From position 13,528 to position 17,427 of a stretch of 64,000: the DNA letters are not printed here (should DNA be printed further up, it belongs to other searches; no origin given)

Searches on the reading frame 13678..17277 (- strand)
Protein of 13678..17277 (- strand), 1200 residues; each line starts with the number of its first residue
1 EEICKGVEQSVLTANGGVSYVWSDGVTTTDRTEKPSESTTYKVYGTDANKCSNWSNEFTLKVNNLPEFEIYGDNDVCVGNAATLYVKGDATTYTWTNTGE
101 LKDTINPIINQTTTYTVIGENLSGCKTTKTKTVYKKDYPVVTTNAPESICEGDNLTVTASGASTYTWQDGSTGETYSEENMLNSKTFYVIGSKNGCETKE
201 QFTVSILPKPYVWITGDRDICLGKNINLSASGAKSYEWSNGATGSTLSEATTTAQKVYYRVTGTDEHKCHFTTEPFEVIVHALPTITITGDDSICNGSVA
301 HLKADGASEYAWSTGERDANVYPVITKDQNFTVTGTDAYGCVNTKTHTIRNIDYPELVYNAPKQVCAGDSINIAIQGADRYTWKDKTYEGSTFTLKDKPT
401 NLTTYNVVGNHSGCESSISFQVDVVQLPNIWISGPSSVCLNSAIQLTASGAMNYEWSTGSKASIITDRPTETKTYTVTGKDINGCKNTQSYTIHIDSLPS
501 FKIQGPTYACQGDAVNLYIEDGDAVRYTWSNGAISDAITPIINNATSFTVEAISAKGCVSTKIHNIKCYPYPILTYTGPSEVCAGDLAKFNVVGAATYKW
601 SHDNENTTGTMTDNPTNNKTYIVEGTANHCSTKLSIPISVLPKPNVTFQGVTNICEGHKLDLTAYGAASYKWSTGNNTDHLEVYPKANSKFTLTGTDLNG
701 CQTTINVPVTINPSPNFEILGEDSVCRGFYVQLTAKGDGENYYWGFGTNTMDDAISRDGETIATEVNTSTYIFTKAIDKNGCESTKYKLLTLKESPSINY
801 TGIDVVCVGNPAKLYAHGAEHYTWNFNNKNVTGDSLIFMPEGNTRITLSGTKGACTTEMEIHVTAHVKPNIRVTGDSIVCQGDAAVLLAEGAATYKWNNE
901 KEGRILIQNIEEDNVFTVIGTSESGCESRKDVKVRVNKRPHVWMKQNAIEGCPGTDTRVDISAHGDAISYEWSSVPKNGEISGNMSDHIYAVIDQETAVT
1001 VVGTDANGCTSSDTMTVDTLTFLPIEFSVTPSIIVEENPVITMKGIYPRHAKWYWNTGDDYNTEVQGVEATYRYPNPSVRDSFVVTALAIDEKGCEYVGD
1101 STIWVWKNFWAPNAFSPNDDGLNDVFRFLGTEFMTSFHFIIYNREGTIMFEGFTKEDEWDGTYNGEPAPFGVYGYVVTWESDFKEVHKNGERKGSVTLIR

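Call 61: search_protein_families(library=pfam, proteins=[window:13678-17277:-], max_evalue=0.001)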
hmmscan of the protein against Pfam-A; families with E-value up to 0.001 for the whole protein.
window:13678-17277:- (1200 aa): 2 families
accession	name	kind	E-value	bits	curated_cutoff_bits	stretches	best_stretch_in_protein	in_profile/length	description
PF19081.6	Ig_7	-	1.2e-23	83.6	27.3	1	139-208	4-84/84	Ig-like domain CHU_C associated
PF13585.12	CHU_C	-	1.6e-14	54.2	27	1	1111-1186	3-79/86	CHU_C Type IX secretion signal domain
